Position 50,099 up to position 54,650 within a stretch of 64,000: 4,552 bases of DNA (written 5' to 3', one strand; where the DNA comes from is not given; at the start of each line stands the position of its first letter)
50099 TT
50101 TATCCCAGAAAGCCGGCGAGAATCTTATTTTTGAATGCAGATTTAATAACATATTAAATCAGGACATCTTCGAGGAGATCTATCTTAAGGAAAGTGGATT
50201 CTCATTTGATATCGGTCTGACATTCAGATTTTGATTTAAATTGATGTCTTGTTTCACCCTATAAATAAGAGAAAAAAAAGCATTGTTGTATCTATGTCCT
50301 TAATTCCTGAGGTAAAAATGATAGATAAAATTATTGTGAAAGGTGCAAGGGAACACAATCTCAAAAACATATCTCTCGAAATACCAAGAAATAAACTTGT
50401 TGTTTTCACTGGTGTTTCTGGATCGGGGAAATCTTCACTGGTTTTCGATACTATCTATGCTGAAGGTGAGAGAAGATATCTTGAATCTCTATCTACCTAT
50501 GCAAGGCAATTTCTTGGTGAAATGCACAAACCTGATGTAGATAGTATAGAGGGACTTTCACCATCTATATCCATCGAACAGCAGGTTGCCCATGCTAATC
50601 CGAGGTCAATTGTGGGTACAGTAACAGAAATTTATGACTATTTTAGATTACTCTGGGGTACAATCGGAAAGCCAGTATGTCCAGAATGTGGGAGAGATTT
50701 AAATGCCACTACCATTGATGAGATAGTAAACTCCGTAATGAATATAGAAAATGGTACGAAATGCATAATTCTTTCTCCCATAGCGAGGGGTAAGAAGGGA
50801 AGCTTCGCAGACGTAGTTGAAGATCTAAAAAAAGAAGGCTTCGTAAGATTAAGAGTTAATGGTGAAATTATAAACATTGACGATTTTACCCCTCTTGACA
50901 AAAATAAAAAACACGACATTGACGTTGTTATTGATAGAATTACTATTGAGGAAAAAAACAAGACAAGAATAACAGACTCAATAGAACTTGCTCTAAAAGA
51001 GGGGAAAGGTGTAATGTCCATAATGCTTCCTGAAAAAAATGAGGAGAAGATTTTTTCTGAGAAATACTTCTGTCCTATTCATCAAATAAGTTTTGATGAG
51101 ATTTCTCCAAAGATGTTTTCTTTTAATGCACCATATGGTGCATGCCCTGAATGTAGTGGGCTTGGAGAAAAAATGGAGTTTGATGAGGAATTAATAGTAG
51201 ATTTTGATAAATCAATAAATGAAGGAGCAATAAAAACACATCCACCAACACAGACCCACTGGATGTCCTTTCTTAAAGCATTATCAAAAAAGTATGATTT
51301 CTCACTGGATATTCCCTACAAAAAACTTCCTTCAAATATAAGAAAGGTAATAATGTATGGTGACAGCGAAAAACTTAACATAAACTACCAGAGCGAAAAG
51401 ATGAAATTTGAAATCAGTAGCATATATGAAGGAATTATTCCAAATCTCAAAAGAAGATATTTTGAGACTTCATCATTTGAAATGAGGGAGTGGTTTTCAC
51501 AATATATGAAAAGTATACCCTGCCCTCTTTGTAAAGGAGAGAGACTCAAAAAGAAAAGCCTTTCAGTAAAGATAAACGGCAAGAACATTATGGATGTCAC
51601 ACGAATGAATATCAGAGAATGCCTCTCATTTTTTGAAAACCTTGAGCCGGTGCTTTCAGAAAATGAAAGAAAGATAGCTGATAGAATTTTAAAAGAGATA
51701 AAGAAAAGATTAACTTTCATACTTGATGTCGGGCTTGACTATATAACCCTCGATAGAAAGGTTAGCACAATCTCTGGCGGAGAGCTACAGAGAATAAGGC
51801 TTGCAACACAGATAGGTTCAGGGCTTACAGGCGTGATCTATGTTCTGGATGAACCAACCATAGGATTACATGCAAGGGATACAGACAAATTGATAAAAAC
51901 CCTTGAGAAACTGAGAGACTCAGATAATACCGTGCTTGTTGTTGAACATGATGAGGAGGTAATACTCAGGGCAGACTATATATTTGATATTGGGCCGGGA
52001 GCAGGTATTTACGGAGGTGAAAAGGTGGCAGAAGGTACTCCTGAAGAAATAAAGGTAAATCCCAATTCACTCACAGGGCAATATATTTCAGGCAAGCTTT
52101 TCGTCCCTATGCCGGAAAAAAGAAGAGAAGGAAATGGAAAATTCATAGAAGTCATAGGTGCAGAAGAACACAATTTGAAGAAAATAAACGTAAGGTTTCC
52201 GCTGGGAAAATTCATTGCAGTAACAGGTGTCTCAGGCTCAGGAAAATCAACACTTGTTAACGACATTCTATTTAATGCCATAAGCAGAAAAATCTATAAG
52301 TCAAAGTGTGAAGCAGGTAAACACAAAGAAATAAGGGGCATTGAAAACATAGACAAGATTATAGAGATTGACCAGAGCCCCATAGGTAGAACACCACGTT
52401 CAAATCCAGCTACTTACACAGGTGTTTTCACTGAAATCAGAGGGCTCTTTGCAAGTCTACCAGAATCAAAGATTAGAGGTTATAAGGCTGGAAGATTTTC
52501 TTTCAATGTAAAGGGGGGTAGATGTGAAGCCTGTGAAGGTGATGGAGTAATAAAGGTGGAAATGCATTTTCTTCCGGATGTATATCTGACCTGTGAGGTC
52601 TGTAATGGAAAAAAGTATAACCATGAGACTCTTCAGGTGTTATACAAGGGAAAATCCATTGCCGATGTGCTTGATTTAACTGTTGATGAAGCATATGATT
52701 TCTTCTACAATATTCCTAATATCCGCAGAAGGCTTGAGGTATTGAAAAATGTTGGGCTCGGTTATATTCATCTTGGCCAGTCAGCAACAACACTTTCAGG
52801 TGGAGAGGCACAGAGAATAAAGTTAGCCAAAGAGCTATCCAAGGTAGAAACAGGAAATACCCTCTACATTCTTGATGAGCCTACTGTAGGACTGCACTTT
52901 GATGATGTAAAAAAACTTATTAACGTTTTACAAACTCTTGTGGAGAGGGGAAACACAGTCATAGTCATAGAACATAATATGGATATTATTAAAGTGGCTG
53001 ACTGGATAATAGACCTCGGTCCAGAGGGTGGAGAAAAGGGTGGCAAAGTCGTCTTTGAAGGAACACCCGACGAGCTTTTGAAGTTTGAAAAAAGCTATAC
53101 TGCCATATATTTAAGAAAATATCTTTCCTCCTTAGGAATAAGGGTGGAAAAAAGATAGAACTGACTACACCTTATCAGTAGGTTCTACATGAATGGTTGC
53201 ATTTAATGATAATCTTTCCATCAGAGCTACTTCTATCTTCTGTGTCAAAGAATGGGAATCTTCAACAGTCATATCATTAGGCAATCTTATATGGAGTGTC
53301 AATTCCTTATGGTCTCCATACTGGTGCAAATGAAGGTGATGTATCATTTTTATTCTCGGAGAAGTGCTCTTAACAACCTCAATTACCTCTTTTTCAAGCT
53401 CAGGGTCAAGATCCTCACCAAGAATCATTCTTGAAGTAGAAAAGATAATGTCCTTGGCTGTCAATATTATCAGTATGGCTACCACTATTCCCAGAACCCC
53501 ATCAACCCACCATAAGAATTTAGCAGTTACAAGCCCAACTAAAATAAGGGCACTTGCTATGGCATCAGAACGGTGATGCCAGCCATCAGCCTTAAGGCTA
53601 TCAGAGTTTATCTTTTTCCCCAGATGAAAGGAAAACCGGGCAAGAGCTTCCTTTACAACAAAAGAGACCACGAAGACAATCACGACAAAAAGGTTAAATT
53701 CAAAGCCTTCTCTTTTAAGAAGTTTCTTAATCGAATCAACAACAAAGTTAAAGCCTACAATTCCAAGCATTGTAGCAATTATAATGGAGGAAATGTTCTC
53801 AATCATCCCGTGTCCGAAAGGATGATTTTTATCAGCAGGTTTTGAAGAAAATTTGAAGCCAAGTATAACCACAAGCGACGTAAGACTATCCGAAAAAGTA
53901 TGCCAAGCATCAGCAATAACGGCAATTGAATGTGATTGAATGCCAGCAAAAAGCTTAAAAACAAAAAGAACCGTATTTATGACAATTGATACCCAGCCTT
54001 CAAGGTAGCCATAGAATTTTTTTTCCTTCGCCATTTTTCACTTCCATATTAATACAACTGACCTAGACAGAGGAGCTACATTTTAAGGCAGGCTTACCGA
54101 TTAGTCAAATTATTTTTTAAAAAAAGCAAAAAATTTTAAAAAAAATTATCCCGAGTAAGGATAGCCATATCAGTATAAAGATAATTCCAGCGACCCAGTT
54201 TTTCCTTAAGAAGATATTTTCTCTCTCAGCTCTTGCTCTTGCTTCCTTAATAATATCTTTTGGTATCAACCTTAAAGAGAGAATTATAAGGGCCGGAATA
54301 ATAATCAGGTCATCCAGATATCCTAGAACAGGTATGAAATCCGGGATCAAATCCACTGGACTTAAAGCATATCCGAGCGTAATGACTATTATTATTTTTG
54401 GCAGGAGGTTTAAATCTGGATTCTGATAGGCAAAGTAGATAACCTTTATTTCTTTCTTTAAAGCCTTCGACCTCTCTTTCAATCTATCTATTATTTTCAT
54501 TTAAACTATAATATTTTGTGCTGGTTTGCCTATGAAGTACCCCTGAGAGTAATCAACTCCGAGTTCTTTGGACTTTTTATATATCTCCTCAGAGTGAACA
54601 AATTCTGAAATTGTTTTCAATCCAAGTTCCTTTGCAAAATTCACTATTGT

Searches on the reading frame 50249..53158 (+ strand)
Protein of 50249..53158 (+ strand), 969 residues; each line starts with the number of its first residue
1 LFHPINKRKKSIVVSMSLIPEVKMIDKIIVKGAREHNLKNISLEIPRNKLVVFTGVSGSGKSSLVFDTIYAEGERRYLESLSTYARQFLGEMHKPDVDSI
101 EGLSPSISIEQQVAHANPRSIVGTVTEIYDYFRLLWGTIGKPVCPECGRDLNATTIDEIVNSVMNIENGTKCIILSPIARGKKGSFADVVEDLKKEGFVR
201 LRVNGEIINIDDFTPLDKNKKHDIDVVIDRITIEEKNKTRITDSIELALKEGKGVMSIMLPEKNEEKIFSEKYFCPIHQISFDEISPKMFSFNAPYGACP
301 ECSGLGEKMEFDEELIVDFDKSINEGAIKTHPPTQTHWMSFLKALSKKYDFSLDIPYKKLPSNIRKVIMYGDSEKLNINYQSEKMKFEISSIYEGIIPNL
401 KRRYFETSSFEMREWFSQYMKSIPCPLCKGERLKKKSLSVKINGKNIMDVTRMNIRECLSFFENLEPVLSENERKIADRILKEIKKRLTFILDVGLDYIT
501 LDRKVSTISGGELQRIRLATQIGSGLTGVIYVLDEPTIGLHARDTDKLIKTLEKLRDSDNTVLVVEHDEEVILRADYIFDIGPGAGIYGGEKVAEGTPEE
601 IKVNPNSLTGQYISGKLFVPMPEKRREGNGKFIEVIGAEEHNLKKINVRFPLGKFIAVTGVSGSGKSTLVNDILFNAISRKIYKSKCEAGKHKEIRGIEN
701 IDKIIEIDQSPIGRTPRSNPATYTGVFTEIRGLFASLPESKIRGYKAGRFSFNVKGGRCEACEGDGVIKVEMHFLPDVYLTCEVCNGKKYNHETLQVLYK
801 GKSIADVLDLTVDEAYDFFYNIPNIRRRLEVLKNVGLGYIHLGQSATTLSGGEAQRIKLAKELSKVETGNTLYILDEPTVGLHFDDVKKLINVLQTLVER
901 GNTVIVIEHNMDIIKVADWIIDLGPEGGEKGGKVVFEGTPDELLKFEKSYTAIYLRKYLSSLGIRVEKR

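Call 60: search_protein_families(library=pfam, proteins=[window:50249-53158:+], max_evalue=0.00001)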
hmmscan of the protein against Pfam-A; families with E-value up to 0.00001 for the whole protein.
window:50249-53158:+ (969 aa): 9 families
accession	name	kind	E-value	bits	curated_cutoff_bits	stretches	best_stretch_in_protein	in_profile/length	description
PF17760.6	UvrA_inter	-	7e-38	129.3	23.3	1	155-259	2-106/109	UvrA interaction domain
PF17755.6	UvrA_DNA-bind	-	8.9e-28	97.2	23.2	1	312-418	1-110/110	UvrA DNA-binding domain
PF00005.33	ABC_tran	-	2.8e-22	80.2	25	0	829-879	86-136/137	ABC transporter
PF02463.25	SMC_N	-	6e-12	45.9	40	0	828-922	135-210/220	RecF/RecN/SMC N terminal domain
PF03193.22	RsgA_GTPase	-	6.3e-08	33.1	30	0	636-692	90-146/174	RsgA GTPase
PF13555.12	AAA_29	-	1.3e-07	31.7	27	0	647-670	16-39/61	P-loop containing region of AAA domain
PF13304.12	AAA_21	-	3.9e-07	30.9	27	0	858-906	247-295/304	AAA domain, putative AbiEii toxin, Type IV TA system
PF20703.3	nSTAND1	-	4.4e-07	30.3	27.1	0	34-67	19-52/379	Novel STAND NTPase 1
PF13191.12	AAA_16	-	4.4e-06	27.7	32.6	0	654-683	25-54/167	AAA ATPase domain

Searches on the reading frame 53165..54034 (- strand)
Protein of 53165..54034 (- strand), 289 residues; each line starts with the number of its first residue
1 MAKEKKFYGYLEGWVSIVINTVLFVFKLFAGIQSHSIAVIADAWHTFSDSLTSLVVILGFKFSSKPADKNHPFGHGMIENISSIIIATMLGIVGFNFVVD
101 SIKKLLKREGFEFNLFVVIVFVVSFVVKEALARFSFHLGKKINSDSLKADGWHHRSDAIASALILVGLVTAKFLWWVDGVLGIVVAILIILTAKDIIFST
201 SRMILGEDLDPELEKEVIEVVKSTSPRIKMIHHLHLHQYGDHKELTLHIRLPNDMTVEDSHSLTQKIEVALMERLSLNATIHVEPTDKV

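Call 60: search_protein_families(library=pfam, proteins=[window:53165-54034:-], max_evalue=0.00001)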
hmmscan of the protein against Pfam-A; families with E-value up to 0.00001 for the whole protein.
window:53165-54034:- (289 aa): 2 families
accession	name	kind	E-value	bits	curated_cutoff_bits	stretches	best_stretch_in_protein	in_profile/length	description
PF01545.26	Cation_efflux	-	5.5e-45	154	26.6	1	14-205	2-198/198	Cation efflux family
PF16916.11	ZT_dimer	-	2e-16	60.2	26.7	1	209-285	1-77/78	Dimerisation domain of Zinc Transporter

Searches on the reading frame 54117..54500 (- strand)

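Call 60: search_protein_families(library=pfam, proteins=[window:54117-54500:-], max_evalue=0.00001)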
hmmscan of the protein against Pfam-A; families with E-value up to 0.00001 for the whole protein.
window:54117-54500:- (127 aa): 1 family
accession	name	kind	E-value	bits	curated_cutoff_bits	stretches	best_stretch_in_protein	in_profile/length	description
PF06803.17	DUF1232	-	2.6e-14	53.1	23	1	35-69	2-36/37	Protein of unknown function (DUF1232)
